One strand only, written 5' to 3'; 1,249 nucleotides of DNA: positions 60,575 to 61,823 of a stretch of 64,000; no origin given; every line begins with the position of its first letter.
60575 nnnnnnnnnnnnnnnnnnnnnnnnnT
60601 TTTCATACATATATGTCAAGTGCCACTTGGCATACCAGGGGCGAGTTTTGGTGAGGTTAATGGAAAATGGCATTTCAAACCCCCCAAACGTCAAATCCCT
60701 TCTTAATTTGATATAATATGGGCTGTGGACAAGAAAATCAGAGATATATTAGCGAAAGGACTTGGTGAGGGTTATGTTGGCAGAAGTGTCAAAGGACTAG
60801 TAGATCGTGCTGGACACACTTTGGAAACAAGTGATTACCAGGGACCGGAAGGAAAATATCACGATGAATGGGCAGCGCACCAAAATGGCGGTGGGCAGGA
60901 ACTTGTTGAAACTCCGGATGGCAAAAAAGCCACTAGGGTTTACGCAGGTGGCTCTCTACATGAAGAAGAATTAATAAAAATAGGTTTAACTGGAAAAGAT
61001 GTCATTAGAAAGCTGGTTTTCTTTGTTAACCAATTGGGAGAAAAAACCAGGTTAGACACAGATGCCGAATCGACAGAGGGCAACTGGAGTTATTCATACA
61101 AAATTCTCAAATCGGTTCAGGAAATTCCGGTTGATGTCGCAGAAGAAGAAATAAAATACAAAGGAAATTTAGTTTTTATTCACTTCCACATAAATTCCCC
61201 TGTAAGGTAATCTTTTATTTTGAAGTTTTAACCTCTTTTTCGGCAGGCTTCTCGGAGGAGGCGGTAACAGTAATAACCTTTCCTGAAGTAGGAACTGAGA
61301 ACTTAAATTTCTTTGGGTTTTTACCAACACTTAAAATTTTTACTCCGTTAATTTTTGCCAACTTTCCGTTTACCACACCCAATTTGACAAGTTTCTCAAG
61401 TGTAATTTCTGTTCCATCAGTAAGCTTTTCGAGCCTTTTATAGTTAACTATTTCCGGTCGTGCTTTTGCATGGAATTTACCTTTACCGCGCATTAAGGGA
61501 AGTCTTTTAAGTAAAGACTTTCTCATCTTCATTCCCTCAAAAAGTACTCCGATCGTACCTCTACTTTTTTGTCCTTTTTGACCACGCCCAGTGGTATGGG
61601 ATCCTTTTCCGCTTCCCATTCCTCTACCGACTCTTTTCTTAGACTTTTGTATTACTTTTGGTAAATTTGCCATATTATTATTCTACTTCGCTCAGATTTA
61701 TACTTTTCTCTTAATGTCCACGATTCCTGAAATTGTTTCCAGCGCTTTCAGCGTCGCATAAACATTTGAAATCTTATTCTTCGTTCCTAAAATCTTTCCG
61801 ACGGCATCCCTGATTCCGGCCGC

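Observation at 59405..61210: A nuclease, toxin-antitoxin pair and orphan gene inserted inside the conserved ribosomal operon between rplO and secY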

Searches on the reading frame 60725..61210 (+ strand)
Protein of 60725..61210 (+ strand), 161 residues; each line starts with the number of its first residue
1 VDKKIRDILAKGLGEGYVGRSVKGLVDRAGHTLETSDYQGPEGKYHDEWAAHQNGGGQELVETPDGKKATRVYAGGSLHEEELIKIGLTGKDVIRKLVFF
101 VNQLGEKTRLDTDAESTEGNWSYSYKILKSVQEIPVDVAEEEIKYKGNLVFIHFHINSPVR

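Call 3: search_protein_families(library=pfam, proteins=[window:60725-61210:+], max_evalue=0.1)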
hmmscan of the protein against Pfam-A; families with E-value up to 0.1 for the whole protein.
window:60725-61210:+ (161 aa): 0 families

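Call 4: search_protein_families(library=ncbifam, proteins=[window:60725-61210:+], max_evalue=0.1)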
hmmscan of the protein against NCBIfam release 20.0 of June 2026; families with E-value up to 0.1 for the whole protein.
window:60725-61210:+ (161 aa): 1 family
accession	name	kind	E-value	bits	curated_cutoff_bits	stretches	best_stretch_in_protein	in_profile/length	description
NF051872.1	HisKinPhyk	equivalog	0.022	13.3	750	1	23-84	175-238/537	sensor histidine kinase PhyK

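Call 7: find_encoding_contigs(protein=window:60725-61210:+, flank=6000, max_places=10)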
Protein window:60725-61210:+ (161 aa): 23 contigs read that carry it; 10 places shown.
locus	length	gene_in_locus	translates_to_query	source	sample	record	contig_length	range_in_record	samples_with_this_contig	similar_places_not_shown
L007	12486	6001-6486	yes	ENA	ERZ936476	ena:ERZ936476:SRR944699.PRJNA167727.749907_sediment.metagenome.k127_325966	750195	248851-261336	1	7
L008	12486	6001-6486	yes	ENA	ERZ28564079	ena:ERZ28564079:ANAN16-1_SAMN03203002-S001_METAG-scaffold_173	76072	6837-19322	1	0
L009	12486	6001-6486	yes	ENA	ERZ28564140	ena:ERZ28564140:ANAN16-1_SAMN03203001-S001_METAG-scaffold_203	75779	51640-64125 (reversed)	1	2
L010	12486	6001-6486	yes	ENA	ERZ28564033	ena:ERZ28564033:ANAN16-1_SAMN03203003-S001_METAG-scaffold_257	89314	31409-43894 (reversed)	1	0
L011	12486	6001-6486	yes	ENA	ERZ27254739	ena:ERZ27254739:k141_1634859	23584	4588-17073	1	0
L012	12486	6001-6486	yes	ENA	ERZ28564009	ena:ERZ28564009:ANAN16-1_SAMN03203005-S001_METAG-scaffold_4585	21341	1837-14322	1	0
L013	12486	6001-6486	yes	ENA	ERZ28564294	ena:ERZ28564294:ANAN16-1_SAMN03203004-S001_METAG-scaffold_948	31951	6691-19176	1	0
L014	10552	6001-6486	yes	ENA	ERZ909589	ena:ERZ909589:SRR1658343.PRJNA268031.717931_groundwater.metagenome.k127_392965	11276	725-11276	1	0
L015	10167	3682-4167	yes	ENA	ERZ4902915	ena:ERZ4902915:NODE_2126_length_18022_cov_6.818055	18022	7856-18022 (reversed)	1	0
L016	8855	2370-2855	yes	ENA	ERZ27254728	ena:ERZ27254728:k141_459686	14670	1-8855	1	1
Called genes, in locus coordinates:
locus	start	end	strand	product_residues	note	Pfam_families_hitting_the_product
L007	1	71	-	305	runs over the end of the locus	PF01193:RNA_pol_L, PF14520:HHH_5 (faint), PF01000:RNA_pol_A_bac, PF03118:RNA_pol_A_CTD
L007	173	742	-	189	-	PF00163:Ribosomal_S4, PF01479:S4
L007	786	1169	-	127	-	PF00411:Ribosomal_S11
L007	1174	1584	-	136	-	PF00416:Ribosomal_S13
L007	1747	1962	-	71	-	PF01176:eIF-1a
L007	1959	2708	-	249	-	PF00557:Peptidase_M24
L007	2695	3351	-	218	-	PF00406:ADK, PF13207:AAA_17, PF13238:AAA_18 (weak), PF05191:ADK_lid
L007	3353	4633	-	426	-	PF00344:SecY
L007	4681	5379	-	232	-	PF00565:SNase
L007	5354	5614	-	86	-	-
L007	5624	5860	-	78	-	-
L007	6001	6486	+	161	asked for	-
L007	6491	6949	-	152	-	-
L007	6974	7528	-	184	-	PF00333:Ribosomal_S5, PF03719:Ribosomal_S5_C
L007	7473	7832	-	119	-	PF00861:Ribosomal_L18p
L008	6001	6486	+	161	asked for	-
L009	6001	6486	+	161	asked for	-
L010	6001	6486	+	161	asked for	-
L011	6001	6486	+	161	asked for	-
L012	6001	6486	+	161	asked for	-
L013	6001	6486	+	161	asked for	-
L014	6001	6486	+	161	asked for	-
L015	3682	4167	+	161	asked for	-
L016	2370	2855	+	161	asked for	-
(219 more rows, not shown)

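Call 17: find_homologous_proteins(query=window:60725-61210:+, max_evalue=0.001)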
Query window:60725-61210:+ (161 aa): 212 proteins with E <= 0.001 among 251 candidates; the best 120 are listed.
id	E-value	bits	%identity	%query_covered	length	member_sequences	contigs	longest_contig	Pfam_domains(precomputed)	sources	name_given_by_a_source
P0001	1.4e-91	323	91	100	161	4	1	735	-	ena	-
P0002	2.6e-81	289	79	100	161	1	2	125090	-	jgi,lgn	jgi:hypothetical protein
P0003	1.4e-80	287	78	100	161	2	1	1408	-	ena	-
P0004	8.1e-79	281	76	100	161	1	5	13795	-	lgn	-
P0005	1.7e-78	280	78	100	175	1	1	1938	-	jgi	-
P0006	9.8e-78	278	78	100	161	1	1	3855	-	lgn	-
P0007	5.2e-77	275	75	100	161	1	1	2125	-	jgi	jgi:hypothetical protein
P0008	1.2e-76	274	76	100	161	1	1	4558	-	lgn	-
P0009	1.5e-76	274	78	94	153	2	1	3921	-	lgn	-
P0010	1.7e-75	271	75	100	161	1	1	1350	-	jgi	jgi:hypothetical protein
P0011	1.8e-75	270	75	98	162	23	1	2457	-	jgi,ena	-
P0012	2.5e-75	270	74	99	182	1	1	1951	-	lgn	-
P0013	1.1e-74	268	74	100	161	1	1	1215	-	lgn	-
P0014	2.5e-74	267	75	100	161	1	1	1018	-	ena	-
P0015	9.2e-74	265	74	99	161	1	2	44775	-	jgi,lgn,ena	-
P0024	2.3e-71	257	72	100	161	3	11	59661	-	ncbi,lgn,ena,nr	ncbi:MAG TPA: hypothetical protein VMR19_02695 [Candidatus Saccharimonadales bacterium]|nr:hypotheti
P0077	2.8e-62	228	65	99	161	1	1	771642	-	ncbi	-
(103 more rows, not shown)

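Call 18: find_encoding_contigs(protein=P0002, flank=5000, max_places=2)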
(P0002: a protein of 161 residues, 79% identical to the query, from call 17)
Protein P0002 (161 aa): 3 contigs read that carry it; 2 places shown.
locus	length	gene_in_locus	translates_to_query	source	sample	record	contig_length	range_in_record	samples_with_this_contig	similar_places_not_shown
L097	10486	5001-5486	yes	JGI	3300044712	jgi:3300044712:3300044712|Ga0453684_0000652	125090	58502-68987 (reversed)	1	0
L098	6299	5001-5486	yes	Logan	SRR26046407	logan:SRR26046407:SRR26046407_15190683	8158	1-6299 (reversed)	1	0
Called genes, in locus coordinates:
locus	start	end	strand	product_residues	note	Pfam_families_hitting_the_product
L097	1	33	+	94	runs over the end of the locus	-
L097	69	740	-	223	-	-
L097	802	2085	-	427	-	PF00344:SecY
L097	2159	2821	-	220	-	PF00565:SNase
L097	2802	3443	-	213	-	-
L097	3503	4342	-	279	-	-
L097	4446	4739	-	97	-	-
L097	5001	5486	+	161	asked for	-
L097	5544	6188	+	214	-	-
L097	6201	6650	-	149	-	PF00828:Ribosomal_L27A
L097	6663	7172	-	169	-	PF00333:Ribosomal_S5, PF03719:Ribosomal_S5_C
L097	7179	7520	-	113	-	PF00861:Ribosomal_L18p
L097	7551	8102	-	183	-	PF00347:Ribosomal_L6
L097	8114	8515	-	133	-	PF00410:Ribosomal_S8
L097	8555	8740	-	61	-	PF00253:Ribosomal_S14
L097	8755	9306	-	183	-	PF00281:Ribosomal_L5, PF00673:Ribosomal_L5_C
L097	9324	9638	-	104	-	PF00467:KOW (weak), PF17136:ribosomal_L24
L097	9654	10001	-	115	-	PF00238:Ribosomal_L14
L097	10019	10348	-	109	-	PF00366:Ribosomal_S17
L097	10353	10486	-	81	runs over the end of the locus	PF00831:Ribosomal_L29 (weak)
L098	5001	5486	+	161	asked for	-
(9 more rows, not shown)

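Call 19: find_encoding_contigs(protein=P0024, flank=5000, max_places=2)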
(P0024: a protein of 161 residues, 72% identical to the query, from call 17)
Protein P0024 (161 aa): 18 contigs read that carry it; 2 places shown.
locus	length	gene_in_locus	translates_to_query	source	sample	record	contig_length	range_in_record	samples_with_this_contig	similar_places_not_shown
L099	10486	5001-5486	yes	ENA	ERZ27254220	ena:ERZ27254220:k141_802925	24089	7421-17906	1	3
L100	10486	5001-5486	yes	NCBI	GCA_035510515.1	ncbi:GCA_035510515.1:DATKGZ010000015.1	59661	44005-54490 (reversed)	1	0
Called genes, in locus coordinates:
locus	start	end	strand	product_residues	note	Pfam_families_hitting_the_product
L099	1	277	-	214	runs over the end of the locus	PF00406:ADK, PF13207:AAA_17, PF13238:AAA_18 (weak), PF05191:ADK_lid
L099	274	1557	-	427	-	PF00344:SecY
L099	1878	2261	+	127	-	-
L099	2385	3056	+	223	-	PF13181:TPR_8 (faint), PF13414:TPR_11 (weak), PF13432:TPR_16 (faint), PF13431:TPR_17 (faint), PF00515:TPR_1, PF07719:TPR_2 (weak)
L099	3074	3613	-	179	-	PF04229:GrpB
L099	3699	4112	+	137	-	PF01741:MscL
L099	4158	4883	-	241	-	PF00561:Abhydrolase_1 (weak), PF12146:Hydrolase_4, PF12697:Abhydrolase_6 (weak)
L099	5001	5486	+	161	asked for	-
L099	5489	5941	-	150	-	-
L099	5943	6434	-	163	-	PF00333:Ribosomal_S5, PF03719:Ribosomal_S5_C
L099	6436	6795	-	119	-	PF00861:Ribosomal_L18p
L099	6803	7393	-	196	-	PF00347:Ribosomal_L6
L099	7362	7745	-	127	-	PF00410:Ribosomal_S8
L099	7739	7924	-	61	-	PF00253:Ribosomal_S14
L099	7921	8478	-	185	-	PF00281:Ribosomal_L5, PF00673:Ribosomal_L5_C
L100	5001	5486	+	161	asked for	-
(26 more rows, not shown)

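Call 20: find_encoding_contigs(protein=P0077, flank=5000, max_places=2)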
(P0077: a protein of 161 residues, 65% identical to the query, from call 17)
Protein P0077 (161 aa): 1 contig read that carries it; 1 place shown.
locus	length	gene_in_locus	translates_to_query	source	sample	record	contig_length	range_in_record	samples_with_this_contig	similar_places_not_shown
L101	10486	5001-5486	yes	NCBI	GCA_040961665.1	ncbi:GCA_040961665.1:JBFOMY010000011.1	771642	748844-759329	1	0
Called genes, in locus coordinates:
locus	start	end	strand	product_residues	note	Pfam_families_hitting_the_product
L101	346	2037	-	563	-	PF00239:Resolvase, PF07508:Recombinase, PF13408:Zn_ribbon_recom (weak)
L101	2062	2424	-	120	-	-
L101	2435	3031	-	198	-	PF04492:Phage_rep_O (weak)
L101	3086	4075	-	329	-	-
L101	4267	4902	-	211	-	PF09851:SHOCT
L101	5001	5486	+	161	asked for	-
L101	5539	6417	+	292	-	PF12146:Hydrolase_4 (weak), PF00561:Abhydrolase_1 (faint), PF08538:DUF1749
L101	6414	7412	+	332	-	PF02615:Ldh_2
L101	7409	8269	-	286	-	PF00561:Abhydrolase_1, PF12697:Abhydrolase_6 (weak)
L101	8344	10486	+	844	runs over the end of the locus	-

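Call 23: find_related_loci(query=A2, collection=metagenome_contigs, flank=6000)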
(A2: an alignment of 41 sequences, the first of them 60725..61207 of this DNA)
Query A2 (161 aa) in metagenome_contigs; peptide patterns used: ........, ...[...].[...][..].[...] (x = any residue, [..] = any of these).
403 stretches matched a pattern; 60 encode a relative of the query (tblastn E <= 1e-3); 60 distinct loci.
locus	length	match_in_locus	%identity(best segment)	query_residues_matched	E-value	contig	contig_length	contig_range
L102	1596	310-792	78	1-161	6e-90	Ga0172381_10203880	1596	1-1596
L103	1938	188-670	78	1-161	3e-87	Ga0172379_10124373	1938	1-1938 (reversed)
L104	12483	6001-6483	74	1-161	4e-79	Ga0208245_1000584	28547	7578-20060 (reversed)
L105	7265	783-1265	74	1-161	3e-79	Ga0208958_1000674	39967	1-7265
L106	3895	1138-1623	72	1-161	4e-78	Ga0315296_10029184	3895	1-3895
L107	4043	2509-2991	72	1-161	4e-76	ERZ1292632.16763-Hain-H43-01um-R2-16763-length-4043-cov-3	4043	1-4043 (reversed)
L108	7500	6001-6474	73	4-161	1e-75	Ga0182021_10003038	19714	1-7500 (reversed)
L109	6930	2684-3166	71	1-161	4e-75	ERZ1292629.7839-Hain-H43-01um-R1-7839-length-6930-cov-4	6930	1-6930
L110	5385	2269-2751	68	1-161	9e-75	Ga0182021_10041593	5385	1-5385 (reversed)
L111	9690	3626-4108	66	1-161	1e-70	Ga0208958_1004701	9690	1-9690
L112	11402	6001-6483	68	1-161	5e-70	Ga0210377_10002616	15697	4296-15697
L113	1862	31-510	68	1-160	1e-72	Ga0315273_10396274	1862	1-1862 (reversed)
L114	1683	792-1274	68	1-161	3e-73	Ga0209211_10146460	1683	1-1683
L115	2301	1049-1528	68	1-160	2e-71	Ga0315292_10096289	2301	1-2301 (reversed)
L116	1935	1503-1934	74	3-146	4e-72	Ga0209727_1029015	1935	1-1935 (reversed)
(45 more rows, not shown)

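Call 24: search_solved_structures(query=A2, max_evalue=10)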
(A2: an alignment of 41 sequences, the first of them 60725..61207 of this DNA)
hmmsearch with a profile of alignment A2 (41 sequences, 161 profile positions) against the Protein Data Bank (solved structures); distinct sequences matched with E-value up to 10: 0.
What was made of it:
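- Tried and rejected: A PDB sequence-profile search gave 0 hits (call 24).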

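Call 32: predict_structure(alignment_id=A2)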
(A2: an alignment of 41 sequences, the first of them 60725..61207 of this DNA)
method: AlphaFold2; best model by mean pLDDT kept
length: 161 residues; sequences in the alignment: 41
mean_pLDDT: 90.0   pTM: 0.82
mean pLDDT of the five models: 90.0, 89.4, 88.6, 88.5, 87.8
residues with pLDDT >= 90: 114; 70-90: 38; 50-70: 9; < 50: 0
segments of 3 or more residues with pLDDT < 50: none
pLDDT, mean of each block of 10 residues (from residue 1): 87 74 89 92 93 83 95 93 95 91 76 93 96 93 97 93 80
secondary structure, 60 per line:
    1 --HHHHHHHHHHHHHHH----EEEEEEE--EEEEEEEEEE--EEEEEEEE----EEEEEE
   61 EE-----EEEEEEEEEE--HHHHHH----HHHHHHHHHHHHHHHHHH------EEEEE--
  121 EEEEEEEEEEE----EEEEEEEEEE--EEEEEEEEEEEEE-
elements in order: H3-17 E22-28 E31-40 E43-50 E55-62 E68-77 H80-85 H90-107 E114-118 E121-131 E136-145 E148-160

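Call 35: fold_search(model_id=the predicted structure, library=pdb)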
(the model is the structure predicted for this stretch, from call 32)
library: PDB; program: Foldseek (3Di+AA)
matches with E <= 10: 1328; with E <= 0.001: 0
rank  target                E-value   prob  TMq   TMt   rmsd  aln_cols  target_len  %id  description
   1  7bka_A                3.0e-02  0.51  0.20  0.19  12.6       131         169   11  Crystal structure of 3-hydroxydecanoyl-acyl carrier protein dehydratase (FabA) from Pseudomonas aeruginosa in complex  (released 2022-03-02)
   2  8cht_B                3.8e-02  0.33  0.17  0.19  15.1       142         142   12  Crystal structure of human PURA (fragment Glu57-Glu212, PUR repeat I and II) (released 2024-02-21)
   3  4b0j_F                5.5e-02  0.41  0.20  0.19  12.7       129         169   12  Crystal Structure of 3-hydroxydecanoyl-Acyl Carrier Protein Dehydratase (FabA) from Pseudomonas aeruginosa in complex  (released 2012-11-28)
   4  7bk9_D                6.5e-02  0.35  0.20  0.19  12.6       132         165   11  Crystal structure of 3-hydroxydecanoyl-acyl carrier protein dehydratase (FabA) from Pseudomonas aeruginosa in complex  (released 2022-03-02)
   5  9ffi                  6.5e-02  0.15  0.20  0.17  16.6       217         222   10  mScarlet (SG C5) - Directionality of Optical Properties of Fluorescent Proteins (released 2025-06-04)
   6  2r9a_A                6.8e-02  0.77  0.26  0.20  16.2       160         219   10  Crystal structure of human XLF (released 2008-01-01)
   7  3k44_B                7.2e-02  0.28  0.19  0.20  14.6       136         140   10  Crystal Structure of Drosophila melanogaster Pur-alpha (released 2009-10-27)
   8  8cht_A                7.6e-02  0.38  0.20  0.22  14.9       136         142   12  Crystal structure of human PURA (fragment Glu57-Glu212, PUR repeat I and II) (released 2024-02-21)
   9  2v4e_E                8.5e-02  0.15  0.22  0.18  16.4       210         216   11  A non-cytotoxic DsRed variant for whole-cell labeling (released 2008-11-04)
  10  7bis_C                9.4e-02  0.30  0.20  0.19  12.6       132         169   11  Crystal structure of 3-hydroxydecanoyl-acyl carrier protein dehydratase (FabA)from Pseudomonas aeruginosa in complex w (released 2022-03-02)
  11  3nwz_B                9.9e-02  0.66  0.26  0.27  12.6       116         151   14  Crystal Structure of BH2602 protein from Bacillus halodurans with CoA, Northeast Structural Genomics Consortium Target (released 2010-09-08)
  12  2v4e_C                9.9e-02  0.21  0.23  0.19  16.2       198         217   11  A non-cytotoxic DsRed variant for whole-cell labeling (released 2008-11-04)
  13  1e42_A                9.9e-02  0.20  0.19  0.13  17.3       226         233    9  Beta2-adaptin appendage domain, from clathrin adaptor AP2 (released 2000-08-21)
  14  9cq3_c                1.0e-01  0.44  0.25  0.19  15.1       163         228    9  The gap-filling complex with Pol mu engaged in the NHEJ pathway (released 2025-04-23)
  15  2iv9_A                1.0e-01  0.16  0.18  0.13  17.4       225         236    9  B2-appendage from AP2 in complex with Eps15 peptide (released 2007-03-13)
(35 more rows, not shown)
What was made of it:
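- Tried and rejected: Foldseek against the PDB gave nothing significant (best E 0.03, TM about 0.2; call 35).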

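Call 70: search_protein_families(library=padloc, proteins=[window:60725-61210:+], max_evalue=0.01)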
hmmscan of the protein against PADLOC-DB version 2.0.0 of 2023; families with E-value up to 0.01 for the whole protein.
window:60725-61210:+ (161 aa): 0 families

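Call 81: search_protein_representatives(alignment_id=A2)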
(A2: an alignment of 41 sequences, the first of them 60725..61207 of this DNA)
Query: 41 sequences, 161 profile positions. Proteins with E-value up to 0.001 (for the whole library): 169; up to 1e-10: 149; up to 1e-30: 65. The best 150 are listed.
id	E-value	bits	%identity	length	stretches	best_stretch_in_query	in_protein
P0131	1.2e-53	197.8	-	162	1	1-161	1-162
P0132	3.8e-48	180.0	-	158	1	1-160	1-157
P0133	2.5e-47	177.3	-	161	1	4-160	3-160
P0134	4.6e-47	176.4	-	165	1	4-160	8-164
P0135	8.1e-47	175.6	-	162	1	1-160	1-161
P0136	5.8e-46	172.8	-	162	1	1-160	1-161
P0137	1.7e-45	171.3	-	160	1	1-158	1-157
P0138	1.0e-44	168.8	-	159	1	5-160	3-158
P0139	5.5e-42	159.9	-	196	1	6-161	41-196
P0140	7.1e-42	159.6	-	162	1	4-160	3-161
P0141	3.3e-41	157.4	-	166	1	4-160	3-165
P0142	3.4e-41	157.3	-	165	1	3-161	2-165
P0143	3.9e-41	157.2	-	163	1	3-160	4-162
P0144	4.6e-41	156.9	-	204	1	3-160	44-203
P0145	8.5e-41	156.1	-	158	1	6-161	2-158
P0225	2.3e-24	102.6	-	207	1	3-114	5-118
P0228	8.1e-24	100.9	-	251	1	1-67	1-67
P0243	1.4e-20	90.4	-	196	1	6-115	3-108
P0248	8.7e-19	84.5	-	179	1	5-158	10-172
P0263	2.0e-15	73.6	-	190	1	42-147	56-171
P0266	9.9e-15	71.3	-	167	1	34-152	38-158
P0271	1.1e-13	68.0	-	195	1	44-160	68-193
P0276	2.9e-12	63.3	-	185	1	65-159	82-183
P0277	2.9e-12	63.3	-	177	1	39-158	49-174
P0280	1.5e-10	57.8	-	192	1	7-145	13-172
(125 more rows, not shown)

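Call 82: search_protein_families(library=pfam, proteins=[P0263, P0266, P0271, P0276, P0277, P0280, P0248, P0225, P0228, P0243], max_evalue=0.01)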
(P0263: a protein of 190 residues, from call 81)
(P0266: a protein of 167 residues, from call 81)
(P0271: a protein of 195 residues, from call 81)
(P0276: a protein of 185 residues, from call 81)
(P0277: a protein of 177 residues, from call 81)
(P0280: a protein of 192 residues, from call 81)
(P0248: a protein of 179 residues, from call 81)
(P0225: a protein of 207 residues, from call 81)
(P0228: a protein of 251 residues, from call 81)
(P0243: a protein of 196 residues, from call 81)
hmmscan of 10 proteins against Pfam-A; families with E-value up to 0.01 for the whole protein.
P0263 (190 aa): 0 families

P0266 (167 aa): 1 family
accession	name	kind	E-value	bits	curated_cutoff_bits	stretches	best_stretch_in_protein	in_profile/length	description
PF18931.5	DUF5680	-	0.0015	19.3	25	1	55-164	5-102/104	Domain of unknown function (DUF5680)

P0271 (195 aa): 0 families

P0276 (185 aa): 0 families

P0277 (177 aa): 0 families

P0280 (192 aa): 1 family
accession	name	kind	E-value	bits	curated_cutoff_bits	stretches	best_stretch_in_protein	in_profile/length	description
PF18931.5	DUF5680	-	0.00011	22.9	25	1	94-172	25-89/104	Domain of unknown function (DUF5680)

P0248 (179 aa): 0 families

P0225 (207 aa): 0 families

P0228 (251 aa): 1 family
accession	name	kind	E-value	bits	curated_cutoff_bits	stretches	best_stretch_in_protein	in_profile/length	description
PF10343.14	Q_salvage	-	6.4e-54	183.9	25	1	63-251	83-285/285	Queuosine salvage protein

P0243 (196 aa): 1 family
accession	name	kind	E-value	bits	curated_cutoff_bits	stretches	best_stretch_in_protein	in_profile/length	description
PF01471.23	PG_binding_1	-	1.4e-17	64.1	23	1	135-190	3-57/57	Putative peptidoglycan binding domain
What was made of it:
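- On DUF5680 (Pfam PF18931), considered for the 161-aa protein: Two distant family members reach 19-23 bits against a cutoff of 25 (call 82).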

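Call 88: search_protein_families(library=ncbifam, proteins=[L097:2159-2821:-], max_evalue=0.001)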
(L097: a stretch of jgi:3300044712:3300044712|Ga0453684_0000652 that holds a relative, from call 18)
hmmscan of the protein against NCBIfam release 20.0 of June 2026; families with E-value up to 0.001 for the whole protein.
L097:2159-2821:- (220 aa): 4 families
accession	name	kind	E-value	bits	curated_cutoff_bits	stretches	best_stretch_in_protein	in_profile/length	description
NF047694.1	TnucaseNucIStaph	equivalog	6.9e-10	38.7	250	1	40-151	48-174/175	thermonuclease NucI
NF047969.1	CaNuclEcnA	equivalog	3.4e-09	36.9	180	1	71-152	64-149/151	calcium-activated nuclease EcnA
NF051437.1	sunset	domain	1.4e-07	31.4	27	1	167-216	1-41/42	sunset domain-containing protein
NF051448.1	50S_L17_sunset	exception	0.00066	19.4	280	0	154-216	177-228/229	50S ribosomal protein L17, sunset domain variant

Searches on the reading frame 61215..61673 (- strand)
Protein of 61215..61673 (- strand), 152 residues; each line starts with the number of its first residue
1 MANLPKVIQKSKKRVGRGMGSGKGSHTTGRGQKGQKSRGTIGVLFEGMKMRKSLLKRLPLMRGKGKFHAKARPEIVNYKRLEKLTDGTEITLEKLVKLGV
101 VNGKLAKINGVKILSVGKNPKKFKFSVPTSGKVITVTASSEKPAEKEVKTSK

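Call 3: search_protein_families(library=pfam, proteins=[window:61215-61673:-], max_evalue=0.1)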
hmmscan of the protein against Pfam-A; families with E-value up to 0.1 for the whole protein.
window:61215-61673:- (152 aa): 1 family
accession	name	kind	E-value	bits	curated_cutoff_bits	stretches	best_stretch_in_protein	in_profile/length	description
PF00828.25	Ribosomal_L27A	-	0.00021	22.1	21.5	1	76-127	2-53/72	Ribosomal proteins 50S-L15, 50S-L18e, 60S-L27A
